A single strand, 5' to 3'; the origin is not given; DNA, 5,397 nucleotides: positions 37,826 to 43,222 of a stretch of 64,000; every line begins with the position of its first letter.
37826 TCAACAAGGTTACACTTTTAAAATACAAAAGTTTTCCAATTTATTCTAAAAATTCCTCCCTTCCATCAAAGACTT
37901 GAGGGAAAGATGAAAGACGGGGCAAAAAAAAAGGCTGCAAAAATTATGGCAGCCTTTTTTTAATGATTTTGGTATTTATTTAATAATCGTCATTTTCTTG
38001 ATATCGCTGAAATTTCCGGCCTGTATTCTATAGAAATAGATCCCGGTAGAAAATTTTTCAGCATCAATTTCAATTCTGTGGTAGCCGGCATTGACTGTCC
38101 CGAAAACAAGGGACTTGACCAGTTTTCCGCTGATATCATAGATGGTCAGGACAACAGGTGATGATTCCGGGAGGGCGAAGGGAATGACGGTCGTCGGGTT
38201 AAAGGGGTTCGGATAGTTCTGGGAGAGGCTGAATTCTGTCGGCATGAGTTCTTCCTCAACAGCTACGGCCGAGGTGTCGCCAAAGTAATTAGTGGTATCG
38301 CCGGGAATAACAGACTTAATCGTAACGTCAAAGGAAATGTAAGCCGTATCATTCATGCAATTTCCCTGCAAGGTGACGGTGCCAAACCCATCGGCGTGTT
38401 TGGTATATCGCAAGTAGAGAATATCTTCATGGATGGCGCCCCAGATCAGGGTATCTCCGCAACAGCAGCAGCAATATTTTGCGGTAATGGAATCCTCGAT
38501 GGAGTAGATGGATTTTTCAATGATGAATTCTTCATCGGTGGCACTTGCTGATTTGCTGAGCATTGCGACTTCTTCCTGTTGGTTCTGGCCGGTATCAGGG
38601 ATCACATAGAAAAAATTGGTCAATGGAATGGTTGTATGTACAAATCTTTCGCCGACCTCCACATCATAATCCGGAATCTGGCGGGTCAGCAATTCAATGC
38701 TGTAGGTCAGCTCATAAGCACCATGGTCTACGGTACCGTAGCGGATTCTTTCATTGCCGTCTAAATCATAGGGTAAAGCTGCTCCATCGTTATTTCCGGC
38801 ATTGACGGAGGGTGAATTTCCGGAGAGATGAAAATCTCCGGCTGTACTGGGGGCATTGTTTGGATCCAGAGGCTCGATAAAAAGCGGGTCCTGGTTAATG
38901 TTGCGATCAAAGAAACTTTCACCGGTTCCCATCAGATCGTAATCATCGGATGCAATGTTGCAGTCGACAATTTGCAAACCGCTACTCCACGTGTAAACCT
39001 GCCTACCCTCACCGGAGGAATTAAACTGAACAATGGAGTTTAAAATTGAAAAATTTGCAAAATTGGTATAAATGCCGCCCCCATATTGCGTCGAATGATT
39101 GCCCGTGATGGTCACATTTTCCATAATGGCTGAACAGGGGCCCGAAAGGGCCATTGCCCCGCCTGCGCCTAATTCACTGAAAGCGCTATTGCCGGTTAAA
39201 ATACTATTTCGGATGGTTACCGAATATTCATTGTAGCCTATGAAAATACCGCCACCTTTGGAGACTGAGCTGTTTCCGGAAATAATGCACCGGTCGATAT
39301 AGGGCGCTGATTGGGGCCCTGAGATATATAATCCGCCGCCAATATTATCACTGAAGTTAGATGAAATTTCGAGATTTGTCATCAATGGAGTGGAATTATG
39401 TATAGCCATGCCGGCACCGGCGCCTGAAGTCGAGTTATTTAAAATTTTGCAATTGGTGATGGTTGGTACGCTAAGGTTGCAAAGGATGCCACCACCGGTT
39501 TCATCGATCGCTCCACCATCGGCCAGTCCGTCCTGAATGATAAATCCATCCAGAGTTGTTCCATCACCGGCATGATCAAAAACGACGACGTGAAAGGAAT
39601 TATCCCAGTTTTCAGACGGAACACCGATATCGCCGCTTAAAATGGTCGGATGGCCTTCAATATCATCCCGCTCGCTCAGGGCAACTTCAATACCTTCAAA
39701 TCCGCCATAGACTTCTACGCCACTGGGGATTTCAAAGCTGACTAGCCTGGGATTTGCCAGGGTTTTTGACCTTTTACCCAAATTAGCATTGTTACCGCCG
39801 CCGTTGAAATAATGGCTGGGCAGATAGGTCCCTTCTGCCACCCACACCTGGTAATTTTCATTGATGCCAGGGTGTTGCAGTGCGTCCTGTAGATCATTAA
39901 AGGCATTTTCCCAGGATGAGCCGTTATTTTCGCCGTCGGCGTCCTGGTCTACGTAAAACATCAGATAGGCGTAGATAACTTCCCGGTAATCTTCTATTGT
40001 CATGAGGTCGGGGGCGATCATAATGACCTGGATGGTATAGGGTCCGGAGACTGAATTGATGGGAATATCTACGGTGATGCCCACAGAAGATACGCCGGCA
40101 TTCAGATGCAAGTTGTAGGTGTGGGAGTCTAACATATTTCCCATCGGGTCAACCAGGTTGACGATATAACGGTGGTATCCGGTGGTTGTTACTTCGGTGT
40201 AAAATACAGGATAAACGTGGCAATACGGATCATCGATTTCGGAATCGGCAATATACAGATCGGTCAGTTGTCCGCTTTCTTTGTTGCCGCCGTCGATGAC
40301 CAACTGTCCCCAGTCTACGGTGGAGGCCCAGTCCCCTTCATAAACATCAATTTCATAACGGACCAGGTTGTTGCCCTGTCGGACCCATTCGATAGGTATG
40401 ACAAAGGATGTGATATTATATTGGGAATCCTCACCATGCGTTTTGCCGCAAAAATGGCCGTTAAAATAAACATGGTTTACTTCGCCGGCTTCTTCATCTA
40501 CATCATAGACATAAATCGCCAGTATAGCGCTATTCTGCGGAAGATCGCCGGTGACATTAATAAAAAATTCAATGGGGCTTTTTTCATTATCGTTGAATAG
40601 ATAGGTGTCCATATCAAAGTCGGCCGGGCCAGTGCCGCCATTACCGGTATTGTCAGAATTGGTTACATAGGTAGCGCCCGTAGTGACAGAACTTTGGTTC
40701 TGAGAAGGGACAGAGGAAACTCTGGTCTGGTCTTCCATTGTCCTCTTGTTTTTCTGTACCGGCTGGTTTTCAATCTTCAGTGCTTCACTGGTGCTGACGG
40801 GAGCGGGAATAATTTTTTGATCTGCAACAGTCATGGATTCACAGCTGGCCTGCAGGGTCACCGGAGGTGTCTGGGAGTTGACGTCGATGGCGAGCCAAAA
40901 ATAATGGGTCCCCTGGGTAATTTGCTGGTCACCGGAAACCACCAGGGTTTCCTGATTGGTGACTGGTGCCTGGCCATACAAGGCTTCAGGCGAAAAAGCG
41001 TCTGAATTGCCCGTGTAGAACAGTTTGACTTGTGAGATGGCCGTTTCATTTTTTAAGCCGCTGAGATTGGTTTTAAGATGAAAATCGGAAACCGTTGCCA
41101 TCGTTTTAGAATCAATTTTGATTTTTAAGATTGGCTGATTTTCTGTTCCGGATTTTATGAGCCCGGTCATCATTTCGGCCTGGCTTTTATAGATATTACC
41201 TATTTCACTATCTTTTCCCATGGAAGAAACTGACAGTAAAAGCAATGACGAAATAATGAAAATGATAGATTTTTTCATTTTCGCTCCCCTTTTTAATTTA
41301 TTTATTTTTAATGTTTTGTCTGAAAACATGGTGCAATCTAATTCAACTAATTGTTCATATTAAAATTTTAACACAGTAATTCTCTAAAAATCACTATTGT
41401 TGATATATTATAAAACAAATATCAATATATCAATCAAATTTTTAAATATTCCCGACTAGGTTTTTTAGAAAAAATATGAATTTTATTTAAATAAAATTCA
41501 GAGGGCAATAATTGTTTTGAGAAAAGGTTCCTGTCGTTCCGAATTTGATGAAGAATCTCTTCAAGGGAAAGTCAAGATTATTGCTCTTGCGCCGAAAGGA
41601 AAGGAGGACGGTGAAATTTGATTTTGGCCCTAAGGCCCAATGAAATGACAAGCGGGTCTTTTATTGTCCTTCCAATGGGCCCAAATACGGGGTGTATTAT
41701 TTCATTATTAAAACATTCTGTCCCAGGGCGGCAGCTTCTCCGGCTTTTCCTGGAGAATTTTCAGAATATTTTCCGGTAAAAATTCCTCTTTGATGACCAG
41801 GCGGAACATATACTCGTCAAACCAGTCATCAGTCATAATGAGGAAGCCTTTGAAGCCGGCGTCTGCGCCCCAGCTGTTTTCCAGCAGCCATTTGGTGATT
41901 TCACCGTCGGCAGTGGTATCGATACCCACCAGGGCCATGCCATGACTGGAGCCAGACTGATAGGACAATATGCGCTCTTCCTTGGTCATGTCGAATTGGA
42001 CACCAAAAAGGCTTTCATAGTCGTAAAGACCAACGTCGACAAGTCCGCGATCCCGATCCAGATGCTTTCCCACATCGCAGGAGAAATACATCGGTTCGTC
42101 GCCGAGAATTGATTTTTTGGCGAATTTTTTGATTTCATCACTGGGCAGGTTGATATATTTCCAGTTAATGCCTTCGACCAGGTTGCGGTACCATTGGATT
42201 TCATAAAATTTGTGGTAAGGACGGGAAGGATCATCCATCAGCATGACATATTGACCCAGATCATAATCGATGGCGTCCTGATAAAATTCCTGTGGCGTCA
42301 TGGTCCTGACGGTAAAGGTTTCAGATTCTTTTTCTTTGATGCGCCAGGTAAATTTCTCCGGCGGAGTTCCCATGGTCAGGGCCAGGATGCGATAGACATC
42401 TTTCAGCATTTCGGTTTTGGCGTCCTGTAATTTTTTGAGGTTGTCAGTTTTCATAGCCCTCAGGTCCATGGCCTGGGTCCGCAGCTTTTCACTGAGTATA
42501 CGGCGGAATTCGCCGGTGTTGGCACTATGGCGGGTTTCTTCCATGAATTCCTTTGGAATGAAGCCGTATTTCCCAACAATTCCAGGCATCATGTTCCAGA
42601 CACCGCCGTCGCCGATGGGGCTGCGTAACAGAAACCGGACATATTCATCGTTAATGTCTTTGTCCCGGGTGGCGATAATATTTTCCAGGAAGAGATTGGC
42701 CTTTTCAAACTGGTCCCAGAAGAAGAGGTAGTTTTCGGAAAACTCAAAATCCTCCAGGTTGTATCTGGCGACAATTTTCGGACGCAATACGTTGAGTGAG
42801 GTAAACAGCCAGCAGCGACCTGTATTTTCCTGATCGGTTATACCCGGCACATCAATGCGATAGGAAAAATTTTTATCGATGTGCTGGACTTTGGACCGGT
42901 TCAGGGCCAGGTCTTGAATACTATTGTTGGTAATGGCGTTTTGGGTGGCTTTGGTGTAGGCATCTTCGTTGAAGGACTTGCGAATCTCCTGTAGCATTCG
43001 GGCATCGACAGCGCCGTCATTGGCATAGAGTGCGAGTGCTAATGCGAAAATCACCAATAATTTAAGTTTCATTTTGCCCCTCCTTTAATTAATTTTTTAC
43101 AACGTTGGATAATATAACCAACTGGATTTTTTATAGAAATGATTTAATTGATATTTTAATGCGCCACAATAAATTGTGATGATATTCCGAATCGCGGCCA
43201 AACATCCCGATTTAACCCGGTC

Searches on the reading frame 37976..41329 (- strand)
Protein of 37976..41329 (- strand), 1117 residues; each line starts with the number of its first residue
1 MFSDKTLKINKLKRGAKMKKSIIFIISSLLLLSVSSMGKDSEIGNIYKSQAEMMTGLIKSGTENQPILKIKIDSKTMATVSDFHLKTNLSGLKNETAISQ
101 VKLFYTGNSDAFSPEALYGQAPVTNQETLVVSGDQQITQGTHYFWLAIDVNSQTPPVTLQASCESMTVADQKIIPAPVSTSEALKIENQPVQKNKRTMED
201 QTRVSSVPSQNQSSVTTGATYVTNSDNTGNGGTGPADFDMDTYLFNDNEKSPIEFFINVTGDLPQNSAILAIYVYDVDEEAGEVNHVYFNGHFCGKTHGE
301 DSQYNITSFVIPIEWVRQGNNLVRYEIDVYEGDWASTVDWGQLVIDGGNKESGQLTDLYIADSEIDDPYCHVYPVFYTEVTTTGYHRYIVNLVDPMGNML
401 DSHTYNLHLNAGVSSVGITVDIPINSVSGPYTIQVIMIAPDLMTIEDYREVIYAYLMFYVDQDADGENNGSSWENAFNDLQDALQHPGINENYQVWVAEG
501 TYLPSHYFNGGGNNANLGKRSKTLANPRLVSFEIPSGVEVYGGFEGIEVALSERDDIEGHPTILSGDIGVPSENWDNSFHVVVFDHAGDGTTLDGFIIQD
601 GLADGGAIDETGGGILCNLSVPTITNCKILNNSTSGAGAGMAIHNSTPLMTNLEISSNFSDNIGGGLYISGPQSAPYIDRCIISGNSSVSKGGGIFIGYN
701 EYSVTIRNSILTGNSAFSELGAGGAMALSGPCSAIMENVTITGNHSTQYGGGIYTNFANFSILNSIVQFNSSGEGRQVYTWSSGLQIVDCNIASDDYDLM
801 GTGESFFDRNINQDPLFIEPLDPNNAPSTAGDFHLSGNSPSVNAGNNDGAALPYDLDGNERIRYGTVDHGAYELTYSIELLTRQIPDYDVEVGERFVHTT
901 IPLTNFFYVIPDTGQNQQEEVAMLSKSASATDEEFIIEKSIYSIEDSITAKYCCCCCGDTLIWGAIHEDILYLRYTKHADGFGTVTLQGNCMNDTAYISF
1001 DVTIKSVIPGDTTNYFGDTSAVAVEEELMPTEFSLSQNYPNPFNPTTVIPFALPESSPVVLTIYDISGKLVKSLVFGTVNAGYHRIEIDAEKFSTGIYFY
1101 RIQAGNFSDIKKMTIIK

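Call 8: search_protein_families(library=pfam, proteins=[window:37976-41329:-], max_evalue=0.001)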
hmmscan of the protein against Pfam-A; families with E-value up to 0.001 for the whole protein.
window:37976-41329:- (1117 aa): 3 families
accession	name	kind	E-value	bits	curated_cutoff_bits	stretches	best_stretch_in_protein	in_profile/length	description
PF18962.6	Por_Secre_tail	-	6.2e-11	42.9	27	1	1039-1115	2-75/75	Secretion system C-terminal sorting domain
PF14873.11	BNR_assoc_N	-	8.8e-08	32.4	25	1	61-171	16-152/153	N-terminal domain of BNR-repeat neuraminidase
PF13860.13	FlgD_ig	-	5.8e-05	23.4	27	1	1053-1103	18-74/79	FlgD Ig-like domain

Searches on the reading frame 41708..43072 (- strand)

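Call 8: search_protein_families(library=pfam, proteins=[window:41708-43072:-], max_evalue=0.001)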
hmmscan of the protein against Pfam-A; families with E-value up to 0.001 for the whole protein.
window:41708-43072:- (454 aa): 2 families
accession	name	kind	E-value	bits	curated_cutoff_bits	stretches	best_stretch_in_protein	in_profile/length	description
PF03051.21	Peptidase_C1_2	-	7.6e-141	470.3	22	1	23-453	3-437/438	Peptidase C1-like family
PF00112.29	Peptidase_C1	-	1.6e-06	28.8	20.7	0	374-415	165-204/220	Papain family cysteine protease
